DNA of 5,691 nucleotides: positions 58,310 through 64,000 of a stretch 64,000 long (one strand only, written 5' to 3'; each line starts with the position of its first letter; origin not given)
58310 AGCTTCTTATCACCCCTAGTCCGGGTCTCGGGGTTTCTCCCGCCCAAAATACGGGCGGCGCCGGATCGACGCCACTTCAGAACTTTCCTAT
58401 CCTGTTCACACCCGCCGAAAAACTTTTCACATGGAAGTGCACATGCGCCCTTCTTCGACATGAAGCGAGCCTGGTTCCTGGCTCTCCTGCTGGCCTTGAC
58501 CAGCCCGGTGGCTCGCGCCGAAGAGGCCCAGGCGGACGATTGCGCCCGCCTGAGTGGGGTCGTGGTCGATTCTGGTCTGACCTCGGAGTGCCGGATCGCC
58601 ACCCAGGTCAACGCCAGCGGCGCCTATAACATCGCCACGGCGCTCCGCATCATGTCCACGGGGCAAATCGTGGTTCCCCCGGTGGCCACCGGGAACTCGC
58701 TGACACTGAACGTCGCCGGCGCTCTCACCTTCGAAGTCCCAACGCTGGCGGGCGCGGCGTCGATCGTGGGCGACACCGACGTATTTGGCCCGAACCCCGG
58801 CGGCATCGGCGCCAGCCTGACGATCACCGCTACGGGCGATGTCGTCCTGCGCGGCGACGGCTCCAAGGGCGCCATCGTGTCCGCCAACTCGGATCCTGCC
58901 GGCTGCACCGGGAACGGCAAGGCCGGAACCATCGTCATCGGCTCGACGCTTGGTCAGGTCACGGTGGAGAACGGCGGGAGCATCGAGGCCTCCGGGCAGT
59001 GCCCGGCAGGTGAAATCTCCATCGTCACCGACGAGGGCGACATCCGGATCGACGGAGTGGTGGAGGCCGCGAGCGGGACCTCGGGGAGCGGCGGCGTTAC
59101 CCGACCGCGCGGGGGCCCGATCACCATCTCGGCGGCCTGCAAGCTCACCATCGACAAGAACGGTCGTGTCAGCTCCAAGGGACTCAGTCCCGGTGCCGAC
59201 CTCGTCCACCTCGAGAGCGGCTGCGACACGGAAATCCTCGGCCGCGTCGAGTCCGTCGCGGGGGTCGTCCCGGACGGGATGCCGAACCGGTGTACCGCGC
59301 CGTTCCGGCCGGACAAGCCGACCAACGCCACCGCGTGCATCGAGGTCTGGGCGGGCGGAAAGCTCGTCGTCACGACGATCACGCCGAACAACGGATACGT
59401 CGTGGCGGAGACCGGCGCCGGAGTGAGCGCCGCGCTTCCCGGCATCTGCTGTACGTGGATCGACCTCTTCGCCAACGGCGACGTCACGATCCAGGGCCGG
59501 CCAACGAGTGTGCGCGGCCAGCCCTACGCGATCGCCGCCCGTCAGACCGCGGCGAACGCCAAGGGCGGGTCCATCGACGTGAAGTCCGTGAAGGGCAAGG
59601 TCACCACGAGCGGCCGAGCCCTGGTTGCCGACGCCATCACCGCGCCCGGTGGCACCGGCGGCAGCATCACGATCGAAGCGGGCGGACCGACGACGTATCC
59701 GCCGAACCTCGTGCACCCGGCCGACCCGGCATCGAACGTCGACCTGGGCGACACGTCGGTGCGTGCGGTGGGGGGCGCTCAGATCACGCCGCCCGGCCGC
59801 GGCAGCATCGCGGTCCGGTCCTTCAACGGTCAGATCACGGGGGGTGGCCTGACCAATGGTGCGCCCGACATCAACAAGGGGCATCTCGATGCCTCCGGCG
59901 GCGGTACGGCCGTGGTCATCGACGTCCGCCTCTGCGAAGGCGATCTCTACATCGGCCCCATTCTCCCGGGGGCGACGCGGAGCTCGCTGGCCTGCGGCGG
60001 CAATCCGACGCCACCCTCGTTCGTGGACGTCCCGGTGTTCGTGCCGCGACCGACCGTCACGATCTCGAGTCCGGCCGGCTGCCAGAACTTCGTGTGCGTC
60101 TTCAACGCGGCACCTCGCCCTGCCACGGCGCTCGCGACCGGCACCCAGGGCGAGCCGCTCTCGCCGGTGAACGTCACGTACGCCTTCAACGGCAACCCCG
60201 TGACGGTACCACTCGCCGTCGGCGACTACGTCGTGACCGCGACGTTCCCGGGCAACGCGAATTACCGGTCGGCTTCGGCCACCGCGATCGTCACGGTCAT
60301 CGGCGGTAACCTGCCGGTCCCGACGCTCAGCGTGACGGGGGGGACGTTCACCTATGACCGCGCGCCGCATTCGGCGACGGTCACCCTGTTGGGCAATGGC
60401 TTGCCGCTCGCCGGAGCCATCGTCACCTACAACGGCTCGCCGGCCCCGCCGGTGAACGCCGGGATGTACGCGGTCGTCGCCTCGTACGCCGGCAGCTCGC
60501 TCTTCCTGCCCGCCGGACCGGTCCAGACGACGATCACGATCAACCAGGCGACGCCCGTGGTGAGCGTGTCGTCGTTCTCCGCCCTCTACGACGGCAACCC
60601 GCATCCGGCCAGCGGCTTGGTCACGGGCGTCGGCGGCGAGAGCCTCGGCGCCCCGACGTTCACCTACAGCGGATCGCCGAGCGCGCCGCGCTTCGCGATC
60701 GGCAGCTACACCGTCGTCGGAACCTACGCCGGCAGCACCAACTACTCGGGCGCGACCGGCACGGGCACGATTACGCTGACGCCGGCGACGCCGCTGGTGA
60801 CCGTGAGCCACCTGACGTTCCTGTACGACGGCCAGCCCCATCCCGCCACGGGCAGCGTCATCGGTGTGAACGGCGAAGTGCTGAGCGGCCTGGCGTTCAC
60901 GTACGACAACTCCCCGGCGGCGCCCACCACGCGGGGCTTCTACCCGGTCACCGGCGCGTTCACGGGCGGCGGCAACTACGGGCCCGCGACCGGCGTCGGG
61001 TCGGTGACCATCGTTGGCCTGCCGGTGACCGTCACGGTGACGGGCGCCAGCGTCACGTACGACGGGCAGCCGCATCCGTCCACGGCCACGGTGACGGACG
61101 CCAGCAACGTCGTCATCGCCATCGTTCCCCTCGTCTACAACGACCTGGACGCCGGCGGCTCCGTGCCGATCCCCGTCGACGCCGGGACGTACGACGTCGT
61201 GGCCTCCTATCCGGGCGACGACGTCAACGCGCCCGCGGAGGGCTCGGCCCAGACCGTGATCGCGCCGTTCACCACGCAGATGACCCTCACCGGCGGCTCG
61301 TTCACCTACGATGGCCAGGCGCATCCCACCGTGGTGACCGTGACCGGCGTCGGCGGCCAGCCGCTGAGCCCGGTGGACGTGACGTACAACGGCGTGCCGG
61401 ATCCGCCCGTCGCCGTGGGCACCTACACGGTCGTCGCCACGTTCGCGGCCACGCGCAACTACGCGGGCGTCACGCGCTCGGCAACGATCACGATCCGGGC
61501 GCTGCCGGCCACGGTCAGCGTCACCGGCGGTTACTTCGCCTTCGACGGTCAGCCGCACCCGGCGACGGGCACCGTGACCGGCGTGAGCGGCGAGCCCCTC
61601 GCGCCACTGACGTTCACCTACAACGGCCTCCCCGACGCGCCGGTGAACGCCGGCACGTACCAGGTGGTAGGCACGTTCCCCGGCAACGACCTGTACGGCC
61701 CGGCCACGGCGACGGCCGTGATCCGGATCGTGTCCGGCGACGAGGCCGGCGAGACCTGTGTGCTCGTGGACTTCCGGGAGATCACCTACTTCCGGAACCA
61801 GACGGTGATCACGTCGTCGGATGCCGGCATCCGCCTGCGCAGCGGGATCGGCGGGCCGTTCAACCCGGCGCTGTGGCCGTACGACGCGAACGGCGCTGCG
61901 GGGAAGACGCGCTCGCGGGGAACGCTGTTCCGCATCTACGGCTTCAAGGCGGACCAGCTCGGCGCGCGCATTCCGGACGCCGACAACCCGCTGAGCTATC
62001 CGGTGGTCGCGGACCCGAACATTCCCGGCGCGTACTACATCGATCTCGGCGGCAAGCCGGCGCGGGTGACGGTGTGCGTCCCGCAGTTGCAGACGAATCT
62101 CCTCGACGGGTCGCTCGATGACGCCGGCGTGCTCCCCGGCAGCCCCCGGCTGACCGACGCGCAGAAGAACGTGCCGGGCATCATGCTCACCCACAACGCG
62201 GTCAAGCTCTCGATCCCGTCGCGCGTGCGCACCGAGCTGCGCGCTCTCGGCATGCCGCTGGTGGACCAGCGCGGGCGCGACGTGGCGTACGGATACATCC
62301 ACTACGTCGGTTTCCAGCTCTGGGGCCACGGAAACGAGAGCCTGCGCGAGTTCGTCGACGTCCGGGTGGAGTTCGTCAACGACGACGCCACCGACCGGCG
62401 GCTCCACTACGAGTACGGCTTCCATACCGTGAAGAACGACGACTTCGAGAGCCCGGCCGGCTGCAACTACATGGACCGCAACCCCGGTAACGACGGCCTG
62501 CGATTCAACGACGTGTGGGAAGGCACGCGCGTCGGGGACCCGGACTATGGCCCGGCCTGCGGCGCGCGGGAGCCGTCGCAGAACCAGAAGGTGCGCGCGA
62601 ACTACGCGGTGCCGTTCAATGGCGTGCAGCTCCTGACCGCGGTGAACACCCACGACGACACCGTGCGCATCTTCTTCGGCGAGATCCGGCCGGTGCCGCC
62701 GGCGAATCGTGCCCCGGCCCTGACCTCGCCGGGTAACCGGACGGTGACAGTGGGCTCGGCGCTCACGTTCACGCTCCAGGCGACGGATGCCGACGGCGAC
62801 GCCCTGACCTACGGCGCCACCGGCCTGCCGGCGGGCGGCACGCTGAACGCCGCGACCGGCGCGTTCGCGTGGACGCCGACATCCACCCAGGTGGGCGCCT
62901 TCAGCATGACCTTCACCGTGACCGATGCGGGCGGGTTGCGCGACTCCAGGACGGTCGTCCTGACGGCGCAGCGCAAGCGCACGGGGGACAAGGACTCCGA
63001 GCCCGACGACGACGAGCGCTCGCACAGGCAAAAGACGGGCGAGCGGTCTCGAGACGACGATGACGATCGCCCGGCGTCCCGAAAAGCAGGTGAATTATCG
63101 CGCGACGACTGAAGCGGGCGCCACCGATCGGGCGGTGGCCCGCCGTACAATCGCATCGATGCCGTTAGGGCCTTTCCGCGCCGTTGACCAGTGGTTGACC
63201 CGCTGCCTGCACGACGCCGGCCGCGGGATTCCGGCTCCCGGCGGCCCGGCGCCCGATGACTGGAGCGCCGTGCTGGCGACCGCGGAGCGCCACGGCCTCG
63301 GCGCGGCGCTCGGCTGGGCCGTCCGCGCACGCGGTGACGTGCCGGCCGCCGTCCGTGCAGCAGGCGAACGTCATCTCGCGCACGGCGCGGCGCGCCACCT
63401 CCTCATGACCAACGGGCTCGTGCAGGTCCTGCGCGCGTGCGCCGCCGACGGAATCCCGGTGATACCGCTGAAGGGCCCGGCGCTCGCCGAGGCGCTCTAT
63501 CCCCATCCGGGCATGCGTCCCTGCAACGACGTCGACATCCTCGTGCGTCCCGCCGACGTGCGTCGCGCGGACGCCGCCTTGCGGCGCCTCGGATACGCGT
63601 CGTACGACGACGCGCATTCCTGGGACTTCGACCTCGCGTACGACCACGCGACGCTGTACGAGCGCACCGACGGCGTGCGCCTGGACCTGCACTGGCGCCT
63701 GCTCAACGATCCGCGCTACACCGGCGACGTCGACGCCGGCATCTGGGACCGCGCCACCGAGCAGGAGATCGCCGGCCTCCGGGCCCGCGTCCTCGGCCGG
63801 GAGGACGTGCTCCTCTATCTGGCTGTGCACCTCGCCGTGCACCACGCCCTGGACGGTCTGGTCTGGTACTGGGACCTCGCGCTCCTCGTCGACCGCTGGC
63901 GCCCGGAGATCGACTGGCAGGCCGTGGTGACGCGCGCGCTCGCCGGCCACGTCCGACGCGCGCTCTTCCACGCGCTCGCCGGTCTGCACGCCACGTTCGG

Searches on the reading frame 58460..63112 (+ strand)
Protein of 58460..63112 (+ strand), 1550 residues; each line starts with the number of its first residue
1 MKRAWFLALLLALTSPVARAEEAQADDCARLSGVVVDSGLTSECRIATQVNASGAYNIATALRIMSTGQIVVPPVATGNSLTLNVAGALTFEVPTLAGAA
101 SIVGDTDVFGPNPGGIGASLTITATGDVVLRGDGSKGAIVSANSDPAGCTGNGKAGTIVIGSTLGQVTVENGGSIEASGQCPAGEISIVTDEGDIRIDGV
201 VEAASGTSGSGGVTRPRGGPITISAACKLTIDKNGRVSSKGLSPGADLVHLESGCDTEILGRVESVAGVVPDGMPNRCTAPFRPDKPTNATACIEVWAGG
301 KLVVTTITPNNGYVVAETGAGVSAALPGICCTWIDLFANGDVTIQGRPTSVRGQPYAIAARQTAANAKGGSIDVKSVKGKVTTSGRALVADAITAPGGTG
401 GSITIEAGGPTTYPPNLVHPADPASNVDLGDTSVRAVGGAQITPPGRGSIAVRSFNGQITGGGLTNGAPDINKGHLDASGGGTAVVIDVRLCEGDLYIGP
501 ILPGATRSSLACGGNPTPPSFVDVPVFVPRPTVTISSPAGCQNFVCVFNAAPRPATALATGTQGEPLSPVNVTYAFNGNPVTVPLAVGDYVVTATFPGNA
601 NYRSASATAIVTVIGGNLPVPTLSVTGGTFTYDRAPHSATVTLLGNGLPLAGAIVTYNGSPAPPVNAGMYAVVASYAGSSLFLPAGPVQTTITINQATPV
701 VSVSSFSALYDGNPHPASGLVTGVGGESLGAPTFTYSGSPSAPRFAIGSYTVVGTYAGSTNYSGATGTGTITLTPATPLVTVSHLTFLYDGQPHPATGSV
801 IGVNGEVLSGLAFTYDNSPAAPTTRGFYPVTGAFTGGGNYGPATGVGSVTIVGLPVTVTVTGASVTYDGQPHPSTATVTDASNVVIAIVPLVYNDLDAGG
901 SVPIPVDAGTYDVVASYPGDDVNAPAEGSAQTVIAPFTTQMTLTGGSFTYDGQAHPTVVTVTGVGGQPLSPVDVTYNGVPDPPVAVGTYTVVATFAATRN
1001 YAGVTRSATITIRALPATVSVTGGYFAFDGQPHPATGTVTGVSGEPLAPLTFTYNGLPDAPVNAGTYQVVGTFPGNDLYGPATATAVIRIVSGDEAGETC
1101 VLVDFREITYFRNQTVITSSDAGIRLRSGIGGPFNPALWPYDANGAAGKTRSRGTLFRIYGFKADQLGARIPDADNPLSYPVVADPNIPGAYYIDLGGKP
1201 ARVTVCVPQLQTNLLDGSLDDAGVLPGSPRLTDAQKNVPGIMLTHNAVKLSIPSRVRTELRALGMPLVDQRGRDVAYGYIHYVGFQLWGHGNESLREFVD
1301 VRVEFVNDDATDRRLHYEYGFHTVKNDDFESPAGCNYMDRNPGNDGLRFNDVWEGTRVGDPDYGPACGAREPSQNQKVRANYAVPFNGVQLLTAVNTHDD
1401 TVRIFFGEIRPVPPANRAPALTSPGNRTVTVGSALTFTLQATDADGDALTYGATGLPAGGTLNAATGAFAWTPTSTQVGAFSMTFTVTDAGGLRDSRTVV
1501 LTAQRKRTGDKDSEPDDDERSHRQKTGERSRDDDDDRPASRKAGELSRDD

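Call 42: search_protein_families(library=pfam, proteins=[window:58460-63112:+], max_evalue=0.001)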
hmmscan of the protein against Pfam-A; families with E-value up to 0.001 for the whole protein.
window:58460-63112:+ (1550 aa): 5 families
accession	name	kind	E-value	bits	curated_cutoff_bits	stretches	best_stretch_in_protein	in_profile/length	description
PF18887.5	MBG_3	-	3.8e-34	117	25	5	941-1012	3-68/72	MBG domain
PF05345.18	He_PIG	-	5.3e-17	62.5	24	1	1418-1502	1-94/96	Putative Ig domain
PF17963.7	Big_9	-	6.6e-10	40.2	23.6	1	1416-1502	1-89/89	Bacterial Ig domain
PF16640.11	Big_3_5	-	7.6e-07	30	35.5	1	581-613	53-87/88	Bacterial Ig-like domain (group 3)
PF17892.7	Cadherin_5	-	6.7e-05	23.1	26.5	1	1416-1502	2-96/98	Cadherin-like domain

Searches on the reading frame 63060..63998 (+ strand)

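Call 42: search_protein_families(library=pfam, proteins=[window:63060-63998:+], max_evalue=0.001)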
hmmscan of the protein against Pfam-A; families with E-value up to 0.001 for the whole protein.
window:63060-63998:+ (313 aa): 1 family
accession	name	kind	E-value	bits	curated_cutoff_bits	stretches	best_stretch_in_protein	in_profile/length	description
PF14907.12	NTP_transf_5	-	7.4e-58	196.5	31.2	1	65-311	2-246/249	Uncharacterised nucleotidyltransferase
